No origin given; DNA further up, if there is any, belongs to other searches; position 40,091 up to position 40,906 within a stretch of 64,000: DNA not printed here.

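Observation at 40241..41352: PhnZ-type HD-domain oxygenase without PhnY, translationally coupled to a KAP/CDKN3-like Cys phosphatase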

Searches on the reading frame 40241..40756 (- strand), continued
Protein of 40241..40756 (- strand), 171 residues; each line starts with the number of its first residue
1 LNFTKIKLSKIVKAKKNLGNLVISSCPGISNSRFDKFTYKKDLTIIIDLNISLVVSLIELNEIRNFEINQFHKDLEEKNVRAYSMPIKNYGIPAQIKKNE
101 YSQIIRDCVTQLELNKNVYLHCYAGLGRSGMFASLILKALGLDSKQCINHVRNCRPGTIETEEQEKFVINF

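Call 72: fold_search(model_id=the predicted structure, library=pdb)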
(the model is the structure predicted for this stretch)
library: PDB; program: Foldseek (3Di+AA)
matches with E <= 10: 1447; with E <= 0.001: 351
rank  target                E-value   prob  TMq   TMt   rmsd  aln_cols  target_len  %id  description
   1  8ct8_C                5.2e-11  1.00  0.72  0.79   2.7       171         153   19  Crystal structure of Drosophila melanogaster PRL/CBS-pair domain complex (released 2023-03-01)
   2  1fpz_C                5.9e-10  1.00  0.80  0.77   2.5       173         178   20  CRYSTAL STRUCTURE ANALYSIS OF KINASE ASSOCIATED PHOSPHATASE (KAP) WITH A SUBSTITUTION OF THE CATALYTIC SITE CYSTEINE ( (released 2001-05-09)
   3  3ro1                  5.9e-10  1.00  0.69  0.73   2.6       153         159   23  Crystal structure of the complex of the archaeal sulfolobus PTP-fold phosphatase with terpyridine platinum(II) (released 2011-10-05)
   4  1fpz_A                7.7e-10  1.00  0.80  0.78   2.5       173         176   20  CRYSTAL STRUCTURE ANALYSIS OF KINASE ASSOCIATED PHOSPHATASE (KAP) WITH A SUBSTITUTION OF THE CATALYTIC SITE CYSTEINE ( (released 2001-05-09)
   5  2i6i                  1.5e-09  1.00  0.68  0.72   2.7       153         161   23  crystal structures of the archaeal sulfolobus PTP-fold phosphatase (released 2007-03-13)
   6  4erc_A                2.3e-09  1.00  0.62  0.70   3.2       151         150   26  Structure of VHZ bound to metavanadate (released 2012-12-19)
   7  2i6p                  3.3e-09  1.00  0.67  0.71   3.1       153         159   23  Crystal structure of the complex of the archaeal sulfolobus PTP-fold phosphatase with pNPP (released 2007-03-13)
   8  1fq1_A                5.2e-09  1.00  0.81  0.76   2.6       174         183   20  CRYSTAL STRUCTURE OF KINASE ASSOCIATED PHOSPHATASE (KAP) IN COMPLEX WITH PHOSPHO-CDK2 (released 2001-05-09)
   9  1xm2_F                5.2e-09  1.00  0.66  0.75   2.6       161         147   16  Crystal structure of Human PRL-1 (released 2005-01-25)
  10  1xm2_A                5.2e-09  1.00  0.68  0.77   3.0       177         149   14  Crystal structure of Human PRL-1 (released 2005-01-25)
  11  2dxp_A                5.9e-09  1.00  0.67  0.72   2.7       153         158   22  Crystal structure of the complex of the archaeal sulfolobus PTP-fold phosphatase with phosphopeptides A-(p)Y-R (released 2007-03-13)
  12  2img                  7.7e-09  1.00  0.61  0.69   4.4       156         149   24  Crystal structure of dual specificity protein phosphatase 23 from Homo sapiens in complex with ligand malate ion (released 2006-10-17)
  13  1xm2_D                8.7e-09  1.00  0.68  0.79   2.9       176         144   14  Crystal structure of Human PRL-1 (released 2005-01-25)
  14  9mex_B                1.2e-08  1.00  0.66  0.73   2.9       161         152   16  Structure of phosphocysteine intermediate of human PRL1 phosphatase (released 2025-05-14)
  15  7mpc                  1.7e-08  1.00  0.63  0.67   2.7       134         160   24  Structure of SsoPTP bound to vanadate (released 2021-09-22)
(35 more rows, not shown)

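Call 78: search_protein_families(library=pfam, proteins=[L026:1320-3461:-, L026:3415-3993:+, L026:6485-7288:-, L026:7248-9065:-, L026:9146-10309:-, L026:10393-11361:-, L026:11439-12122:-, L025:90-1079:+, L044:5215-5829:-], max_evalue=0.0001)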
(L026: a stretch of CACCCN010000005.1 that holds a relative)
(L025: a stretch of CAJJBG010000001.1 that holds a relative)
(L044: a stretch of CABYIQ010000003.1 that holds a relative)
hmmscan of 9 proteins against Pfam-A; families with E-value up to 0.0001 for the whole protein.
L026:1320-3461:- (713 aa): 5 families
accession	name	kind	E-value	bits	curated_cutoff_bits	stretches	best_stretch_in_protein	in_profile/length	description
PF17941.7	PP_kinase_C_1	-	6.5e-70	234.5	25.7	1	332-497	1-166/167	Polyphosphate kinase C-terminal domain 1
PF13090.12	PP_kinase_C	-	6.7e-63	211.7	25.8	1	504-677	1-168/172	Polyphosphate kinase C-terminal domain 2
PF02503.22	PP_kinase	-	1.8e-39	135.7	31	1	132-304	5-182/183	Polyphosphate kinase middle domain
PF13089.11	PP_kinase_N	-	2.6e-32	111.8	23.8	1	15-118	1-105/107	Polyphosphate kinase N-terminal domain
PF13091.12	PLDc_2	-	9e-13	48.6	27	1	374-491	16-130/132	PLD-like domain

L026:3415-3993:+ (192 aa): 1 family
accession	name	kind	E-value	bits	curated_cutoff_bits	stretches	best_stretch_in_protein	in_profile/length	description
PF00300.27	His_Phos_1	-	6.7e-10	39.4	21.7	1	24-89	1-66/194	Histidine phosphatase superfamily (branch 1)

L026:6485-7288:- (267 aa): 1 family
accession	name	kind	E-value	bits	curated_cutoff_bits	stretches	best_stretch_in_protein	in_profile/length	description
PF01925.25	TauE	-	2e-41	142.7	32.6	1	28-261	1-235/237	Sulfite exporter TauE/SafE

L026:7248-9065:- (605 aa): 6 families
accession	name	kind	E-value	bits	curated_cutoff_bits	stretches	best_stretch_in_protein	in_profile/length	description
PF00009.33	GTP_EFTU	-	3.7e-56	190.1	26.5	1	4-192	2-184/188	Elongation factor Tu GTP binding domain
PF21018.2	BipA_C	-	1.3e-47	160.6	23.8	1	486-594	1-109/110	TypA/BipA C-terminal domain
PF00679.30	EFG_C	-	4.6e-21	75.1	27.9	1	399-482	3-86/89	Elongation factor G C-terminus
PF03144.31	GTP_EFTU_D2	-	2e-10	41.4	30.3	1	219-290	1-73/73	Elongation factor Tu domain 2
PF22042.2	EF-G_D2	-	6e-07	29.9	27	1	215-291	12-83/84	Elongation factor G domain 2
PF01926.29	MMR_HSR1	-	6.5e-05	23.4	21.9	0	8-129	2-113/113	50S ribosome-binding GTPase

L026:9146-10309:- (387 aa): 1 family
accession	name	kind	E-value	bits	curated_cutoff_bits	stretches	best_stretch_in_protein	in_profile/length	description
PF11449.14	ArsP_2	-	4.1e-124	414.8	32.5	1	44-386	4-359/359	Putative, 10TM heavy-metal exporter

L026:10393-11361:- (322 aa): 1 family
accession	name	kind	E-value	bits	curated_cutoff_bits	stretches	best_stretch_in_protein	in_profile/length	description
PF00491.26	Arginase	-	6.2e-98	328.1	22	1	41-313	2-277/280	Arginase family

L026:11439-12122:- (227 aa): 1 family
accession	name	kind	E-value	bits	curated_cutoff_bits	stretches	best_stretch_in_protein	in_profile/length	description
PF14808.11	TMEM164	-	3.1e-33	115.6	25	1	6-219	1-217/217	TMEM164 family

L025:90-1079:+ (329 aa): 0 families

L044:5215-5829:- (204 aa): 3 families
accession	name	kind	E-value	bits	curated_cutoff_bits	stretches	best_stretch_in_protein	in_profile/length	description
PF00132.30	Hexapep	-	1.5e-15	56.5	27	1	109-143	2-36/36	Bacterial transferase hexapeptide (six repeats)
PF25084.1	LbH_EIF2B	-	1.5e-06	28.6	54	0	11-68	30-87/105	EIF2B subunit epsilon LbH domain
PF14602.12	Hexapep_2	-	1.6e-05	24.9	27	1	110-143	3-34/34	Hexapeptide repeat of succinyl-transferase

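Call 82: search_protein_families(library=pfam, proteins=[L056:12-992:+, L056:6535-7539:+, L056:7776-9290:+, L056:9374-10555:-, L056:10725-12002:+, L043:4595-5818:+, L043:2684-3730:-, L050:2957-4273:+, L025:1608-2366:-, L025:4284-5249:-], max_evalue=0.0001)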
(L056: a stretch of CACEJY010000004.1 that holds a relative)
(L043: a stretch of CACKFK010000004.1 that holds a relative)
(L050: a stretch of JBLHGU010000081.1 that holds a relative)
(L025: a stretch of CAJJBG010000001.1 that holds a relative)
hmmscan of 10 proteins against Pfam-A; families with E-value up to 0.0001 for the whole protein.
L056:12-992:+ (326 aa): 1 family
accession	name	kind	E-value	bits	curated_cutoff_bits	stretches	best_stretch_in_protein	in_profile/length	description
PF00491.26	Arginase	-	9.4e-64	216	22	1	32-316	1-279/280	Arginase family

L056:6535-7539:+ (334 aa): 1 family
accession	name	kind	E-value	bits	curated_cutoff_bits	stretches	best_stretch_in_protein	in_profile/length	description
PF00491.26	Arginase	-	1.6e-86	290.7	22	1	52-322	3-279/280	Arginase family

L056:7776-9290:+ (504 aa): 2 families
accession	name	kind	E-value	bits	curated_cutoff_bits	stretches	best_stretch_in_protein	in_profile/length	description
PF01546.33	Peptidase_M20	-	3.3e-07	30.8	24.6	1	109-265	3-113/206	Peptidase family M20/M25/M40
PF07687.19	M20_dimer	-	2.9e-05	24.4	21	0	220-309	10-100/107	Peptidase dimerisation domain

L056:9374-10555:- (393 aa): 2 families
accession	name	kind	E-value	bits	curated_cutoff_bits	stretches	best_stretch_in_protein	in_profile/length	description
PF01546.33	Peptidase_M20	-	2.5e-46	158.6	24.6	1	77-386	2-205/206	Peptidase family M20/M25/M40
PF07687.19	M20_dimer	-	8.6e-10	39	21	1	191-285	9-103/107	Peptidase dimerisation domain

L056:10725-12002:+ (425 aa): 3 families
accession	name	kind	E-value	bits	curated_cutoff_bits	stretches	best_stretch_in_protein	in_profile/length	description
PF01546.33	Peptidase_M20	-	1.4e-23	84.3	24.6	1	83-414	2-204/206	Peptidase family M20/M25/M40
PF04389.22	Peptidase_M28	-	8.6e-08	32.6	21.3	1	64-148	1-78/193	Peptidase family M28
PF07687.19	M20_dimer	-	2.9e-06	27.6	21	1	217-321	4-104/107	Peptidase dimerisation domain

L043:4595-5818:+ (407 aa): 1 family
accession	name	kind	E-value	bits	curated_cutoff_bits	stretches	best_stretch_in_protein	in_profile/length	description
PF02417.20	Chromate_transp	-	4.1e-61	206.3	28.6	2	9-177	3-166/166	Chromate transporter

L043:2684-3730:- (348 aa): 2 families
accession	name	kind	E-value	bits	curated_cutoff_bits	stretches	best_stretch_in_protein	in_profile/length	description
PF02518.31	HATPase_c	-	4.5e-25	88.7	26.4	1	230-347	1-109/111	Histidine kinase-, DNA gyrase B-, and HSP90-like ATPase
PF00512.31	HisKA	-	1.8e-18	66.8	26.9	1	117-182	1-64/66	His Kinase A (phospho-acceptor) domain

L050:2957-4273:+ (438 aa): 2 families
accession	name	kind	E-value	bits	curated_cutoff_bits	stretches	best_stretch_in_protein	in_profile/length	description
PF00563.25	EAL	-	6.6e-72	242.1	31.3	1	192-427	2-236/236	EAL domain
PF00027.35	cNMP_binding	-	3.7e-22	78.5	27.5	1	8-90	2-85/89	Cyclic nucleotide-binding domain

L025:1608-2366:- (252 aa): 1 family
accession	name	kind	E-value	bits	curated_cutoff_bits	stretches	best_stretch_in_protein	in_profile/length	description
PF01925.25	TauE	-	2.7e-42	145.5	32.6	1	13-245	1-234/237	Sulfite exporter TauE/SafE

L025:4284-5249:- (321 aa): 1 family
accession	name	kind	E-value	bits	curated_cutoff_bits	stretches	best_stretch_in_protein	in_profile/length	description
PF00491.26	Arginase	-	3.3e-99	332.3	22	1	39-311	2-277/280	Arginase family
